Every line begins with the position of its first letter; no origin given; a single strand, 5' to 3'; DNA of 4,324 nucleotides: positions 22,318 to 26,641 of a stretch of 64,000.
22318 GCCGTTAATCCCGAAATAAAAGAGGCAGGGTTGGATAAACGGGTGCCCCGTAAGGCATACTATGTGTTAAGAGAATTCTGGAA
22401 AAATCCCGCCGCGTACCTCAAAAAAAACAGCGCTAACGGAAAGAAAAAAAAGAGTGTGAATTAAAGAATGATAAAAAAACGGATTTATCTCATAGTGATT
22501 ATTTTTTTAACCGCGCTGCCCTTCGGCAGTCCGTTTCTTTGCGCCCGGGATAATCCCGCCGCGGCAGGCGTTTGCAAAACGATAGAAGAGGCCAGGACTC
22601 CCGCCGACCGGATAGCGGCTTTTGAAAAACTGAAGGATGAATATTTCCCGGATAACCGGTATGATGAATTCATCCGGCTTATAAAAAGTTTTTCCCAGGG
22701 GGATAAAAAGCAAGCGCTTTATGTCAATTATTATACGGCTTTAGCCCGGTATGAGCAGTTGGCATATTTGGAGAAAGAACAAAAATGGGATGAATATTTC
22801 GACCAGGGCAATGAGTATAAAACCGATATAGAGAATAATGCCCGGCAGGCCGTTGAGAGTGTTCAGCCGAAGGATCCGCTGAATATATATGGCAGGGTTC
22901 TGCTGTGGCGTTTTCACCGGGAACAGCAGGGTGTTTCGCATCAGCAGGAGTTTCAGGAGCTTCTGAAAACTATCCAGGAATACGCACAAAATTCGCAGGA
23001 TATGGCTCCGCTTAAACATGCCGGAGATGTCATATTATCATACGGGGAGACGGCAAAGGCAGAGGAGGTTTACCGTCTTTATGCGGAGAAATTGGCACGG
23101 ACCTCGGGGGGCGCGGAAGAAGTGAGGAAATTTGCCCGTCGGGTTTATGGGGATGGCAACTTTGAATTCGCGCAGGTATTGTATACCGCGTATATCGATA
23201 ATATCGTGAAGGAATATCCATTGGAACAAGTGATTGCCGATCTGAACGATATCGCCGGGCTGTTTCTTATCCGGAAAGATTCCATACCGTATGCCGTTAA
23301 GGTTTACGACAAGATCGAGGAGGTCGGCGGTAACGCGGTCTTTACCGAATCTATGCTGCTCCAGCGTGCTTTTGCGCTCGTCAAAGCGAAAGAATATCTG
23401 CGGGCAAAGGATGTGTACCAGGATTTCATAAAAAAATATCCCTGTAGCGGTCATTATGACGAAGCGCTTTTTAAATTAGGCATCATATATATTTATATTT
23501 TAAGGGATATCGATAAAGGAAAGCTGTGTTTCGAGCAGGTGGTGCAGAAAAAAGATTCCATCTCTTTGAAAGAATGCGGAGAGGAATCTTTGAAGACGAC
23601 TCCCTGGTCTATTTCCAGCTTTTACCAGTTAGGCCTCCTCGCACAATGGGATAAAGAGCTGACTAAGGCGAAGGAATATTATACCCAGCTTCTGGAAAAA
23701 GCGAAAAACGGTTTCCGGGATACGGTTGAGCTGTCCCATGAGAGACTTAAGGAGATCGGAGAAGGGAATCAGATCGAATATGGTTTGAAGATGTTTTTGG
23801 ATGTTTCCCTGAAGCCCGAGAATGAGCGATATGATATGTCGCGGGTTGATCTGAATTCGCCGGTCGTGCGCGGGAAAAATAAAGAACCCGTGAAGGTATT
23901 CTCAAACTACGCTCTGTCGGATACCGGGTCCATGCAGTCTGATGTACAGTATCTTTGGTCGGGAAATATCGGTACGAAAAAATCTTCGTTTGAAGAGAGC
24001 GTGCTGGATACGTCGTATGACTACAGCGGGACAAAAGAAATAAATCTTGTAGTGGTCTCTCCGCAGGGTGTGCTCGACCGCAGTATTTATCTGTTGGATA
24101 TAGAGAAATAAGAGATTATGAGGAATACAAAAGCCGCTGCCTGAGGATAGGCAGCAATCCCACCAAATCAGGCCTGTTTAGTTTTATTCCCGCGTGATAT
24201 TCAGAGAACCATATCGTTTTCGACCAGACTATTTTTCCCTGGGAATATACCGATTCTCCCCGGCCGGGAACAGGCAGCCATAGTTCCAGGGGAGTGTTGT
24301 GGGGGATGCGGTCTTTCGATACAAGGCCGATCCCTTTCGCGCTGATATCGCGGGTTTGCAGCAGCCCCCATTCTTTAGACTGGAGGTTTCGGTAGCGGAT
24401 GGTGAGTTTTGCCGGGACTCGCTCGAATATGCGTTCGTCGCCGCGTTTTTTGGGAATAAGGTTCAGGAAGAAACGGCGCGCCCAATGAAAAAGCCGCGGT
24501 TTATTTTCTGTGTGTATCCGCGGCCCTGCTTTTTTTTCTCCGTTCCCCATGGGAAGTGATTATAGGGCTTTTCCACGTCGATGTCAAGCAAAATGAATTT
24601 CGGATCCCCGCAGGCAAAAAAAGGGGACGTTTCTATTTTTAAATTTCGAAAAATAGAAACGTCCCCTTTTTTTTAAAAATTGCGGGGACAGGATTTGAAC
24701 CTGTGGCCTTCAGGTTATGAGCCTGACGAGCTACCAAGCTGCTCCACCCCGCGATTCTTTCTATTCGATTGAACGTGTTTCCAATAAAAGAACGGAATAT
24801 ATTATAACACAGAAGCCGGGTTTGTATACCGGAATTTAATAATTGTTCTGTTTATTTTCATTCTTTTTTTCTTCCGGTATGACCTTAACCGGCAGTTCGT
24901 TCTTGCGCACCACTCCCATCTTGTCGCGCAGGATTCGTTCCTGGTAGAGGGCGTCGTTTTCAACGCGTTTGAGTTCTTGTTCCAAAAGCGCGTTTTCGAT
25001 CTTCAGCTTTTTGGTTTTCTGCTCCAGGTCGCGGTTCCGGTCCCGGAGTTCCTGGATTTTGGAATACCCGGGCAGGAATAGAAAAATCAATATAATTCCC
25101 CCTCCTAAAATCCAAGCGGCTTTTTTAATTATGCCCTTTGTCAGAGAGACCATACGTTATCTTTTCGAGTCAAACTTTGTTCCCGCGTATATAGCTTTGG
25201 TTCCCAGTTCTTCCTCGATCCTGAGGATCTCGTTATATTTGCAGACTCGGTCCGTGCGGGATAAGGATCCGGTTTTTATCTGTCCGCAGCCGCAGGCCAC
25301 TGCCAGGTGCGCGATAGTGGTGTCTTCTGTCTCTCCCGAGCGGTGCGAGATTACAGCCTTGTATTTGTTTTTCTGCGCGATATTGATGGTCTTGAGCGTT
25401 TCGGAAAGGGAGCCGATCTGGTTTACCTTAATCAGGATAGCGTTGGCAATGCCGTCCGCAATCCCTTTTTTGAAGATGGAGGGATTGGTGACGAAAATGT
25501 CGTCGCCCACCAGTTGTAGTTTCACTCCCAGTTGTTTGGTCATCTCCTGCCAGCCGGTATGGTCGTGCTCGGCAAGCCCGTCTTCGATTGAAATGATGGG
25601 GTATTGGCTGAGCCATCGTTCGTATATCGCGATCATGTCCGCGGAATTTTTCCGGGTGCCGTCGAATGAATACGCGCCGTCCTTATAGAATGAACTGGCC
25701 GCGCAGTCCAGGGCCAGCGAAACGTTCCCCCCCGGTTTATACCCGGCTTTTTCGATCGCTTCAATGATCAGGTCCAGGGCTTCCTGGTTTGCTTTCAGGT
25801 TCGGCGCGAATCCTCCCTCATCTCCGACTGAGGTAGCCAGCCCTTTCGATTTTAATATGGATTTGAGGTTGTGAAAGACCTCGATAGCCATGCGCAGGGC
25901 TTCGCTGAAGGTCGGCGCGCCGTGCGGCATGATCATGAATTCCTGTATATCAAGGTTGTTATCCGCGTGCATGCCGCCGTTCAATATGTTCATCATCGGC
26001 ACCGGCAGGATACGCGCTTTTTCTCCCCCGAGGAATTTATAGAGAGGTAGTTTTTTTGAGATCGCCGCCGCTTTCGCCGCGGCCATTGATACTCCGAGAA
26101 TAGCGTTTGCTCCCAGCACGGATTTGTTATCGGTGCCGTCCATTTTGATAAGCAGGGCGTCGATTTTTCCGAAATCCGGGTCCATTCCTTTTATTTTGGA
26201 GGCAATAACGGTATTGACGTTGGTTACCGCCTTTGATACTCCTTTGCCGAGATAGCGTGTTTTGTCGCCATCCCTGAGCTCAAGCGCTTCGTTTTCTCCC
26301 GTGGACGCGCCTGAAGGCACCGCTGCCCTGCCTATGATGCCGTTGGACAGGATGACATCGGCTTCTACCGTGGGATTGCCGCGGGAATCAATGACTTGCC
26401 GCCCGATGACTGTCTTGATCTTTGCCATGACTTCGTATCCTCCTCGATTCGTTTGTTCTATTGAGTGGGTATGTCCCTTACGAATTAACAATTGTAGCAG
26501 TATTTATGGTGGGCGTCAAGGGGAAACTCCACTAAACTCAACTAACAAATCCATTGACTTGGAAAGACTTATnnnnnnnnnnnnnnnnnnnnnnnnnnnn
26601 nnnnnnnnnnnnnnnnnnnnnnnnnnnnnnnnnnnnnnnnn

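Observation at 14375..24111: Polysaccharide-utilisation-like locus: CUT1 ABC uptake (no ATPase) plus two paralogous GH-A hydrolase-like proteins and a tandem-CBM-like lipoprotein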

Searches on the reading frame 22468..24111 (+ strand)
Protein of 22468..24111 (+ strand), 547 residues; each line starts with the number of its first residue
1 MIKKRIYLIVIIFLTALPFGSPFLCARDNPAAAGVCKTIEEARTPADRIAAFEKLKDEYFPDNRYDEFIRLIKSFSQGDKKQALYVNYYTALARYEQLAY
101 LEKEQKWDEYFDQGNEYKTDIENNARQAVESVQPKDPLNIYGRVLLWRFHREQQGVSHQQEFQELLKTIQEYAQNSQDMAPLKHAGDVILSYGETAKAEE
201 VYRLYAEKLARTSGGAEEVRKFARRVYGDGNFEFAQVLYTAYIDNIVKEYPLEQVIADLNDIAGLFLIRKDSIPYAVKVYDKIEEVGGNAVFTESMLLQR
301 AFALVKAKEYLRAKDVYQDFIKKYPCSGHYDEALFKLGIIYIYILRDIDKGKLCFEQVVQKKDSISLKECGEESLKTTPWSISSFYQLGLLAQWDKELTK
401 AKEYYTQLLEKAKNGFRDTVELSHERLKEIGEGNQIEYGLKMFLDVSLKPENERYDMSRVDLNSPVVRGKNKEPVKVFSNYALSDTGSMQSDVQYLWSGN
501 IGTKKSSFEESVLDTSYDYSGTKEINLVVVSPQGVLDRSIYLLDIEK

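Call 4: search_protein_families(library=pfam, proteins=[window:22468-24111:+], max_evalue=0.01)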
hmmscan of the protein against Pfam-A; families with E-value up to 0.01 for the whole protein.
window:22468-24111:+ (547 aa): 3 families
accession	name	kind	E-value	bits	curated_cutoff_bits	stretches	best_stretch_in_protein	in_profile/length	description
PF13174.12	TPR_6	-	1.7e-07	31.9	26.3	1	297-325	3-31/33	Tetratricopeptide repeat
PF07719.23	TPR_2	-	0.005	17.3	27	0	385-413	4-32/34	Tetratricopeptide repeat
PF13428.12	TPR_14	-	0.0092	17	23.5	0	297-330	4-37/44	Tetratricopeptide repeat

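Call 5: search_protein_families(library=ncbifam, proteins=[window:22468-24111:+], max_evalue=0.01)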
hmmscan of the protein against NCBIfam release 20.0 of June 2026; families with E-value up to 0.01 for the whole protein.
window:22468-24111:+ (547 aa): 3 families
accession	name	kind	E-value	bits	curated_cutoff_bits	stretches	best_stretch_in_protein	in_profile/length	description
TIGR03302.1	OM_YfiO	subfamily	3.2e-07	30.1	81.4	1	270-350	46-126/239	outer membrane protein assembly factor BamD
TIGR02795.1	tol_pal_ybgF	equivalog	2.3e-06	28.2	90.1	1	296-364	4-71/119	tol-pal system protein YbgF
NF008068.0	PRK10803.1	equivalog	0.0019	18.2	383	1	301-412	149-247/263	cell division protein CpoB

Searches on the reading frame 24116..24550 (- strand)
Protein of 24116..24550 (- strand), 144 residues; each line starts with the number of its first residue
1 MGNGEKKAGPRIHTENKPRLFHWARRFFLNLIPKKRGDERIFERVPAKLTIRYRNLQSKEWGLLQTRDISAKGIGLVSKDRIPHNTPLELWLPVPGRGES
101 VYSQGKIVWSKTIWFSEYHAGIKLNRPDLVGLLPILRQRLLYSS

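Call 8: search_protein_families(library=pfam, proteins=[window:24116-24550:-], max_evalue=0.001)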
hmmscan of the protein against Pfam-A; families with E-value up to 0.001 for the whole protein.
window:24116-24550:- (144 aa): 1 family
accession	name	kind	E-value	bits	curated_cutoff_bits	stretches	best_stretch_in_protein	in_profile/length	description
PF07238.19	PilZ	-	5.4e-08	33.5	22.5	1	40-113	3-75/102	PilZ domain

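Call 49: search_protein_families(library=ncbifam, proteins=[window:24116-24550:-], max_evalue=0.00001)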
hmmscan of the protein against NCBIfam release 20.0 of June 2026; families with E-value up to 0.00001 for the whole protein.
window:24116-24550:- (144 aa): 0 families

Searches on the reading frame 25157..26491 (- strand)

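Call 8: search_protein_families(library=pfam, proteins=[window:25157-26491:-], max_evalue=0.001)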
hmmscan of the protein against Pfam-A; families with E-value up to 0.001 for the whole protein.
window:25157-26491:- (444 aa): 4 families
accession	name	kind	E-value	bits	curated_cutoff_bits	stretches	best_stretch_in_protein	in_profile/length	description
PF00113.28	Enolase_C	-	7.2e-126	419.9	21.5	1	161-442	3-294/296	Enolase, C-terminal TIM barrel domain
PF03952.21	Enolase_N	-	1.7e-55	187.2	35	1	25-154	1-131/131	Enolase, N-terminal domain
PF13378.12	MR_MLE_C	-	3.5e-06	27.3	29.4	1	283-409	56-178/219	Enolase C-terminal domain-like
PF07476.17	MAAL_C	-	0.00081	19.1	27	0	315-405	130-221/249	Methylaspartate ammonia-lyase C-terminus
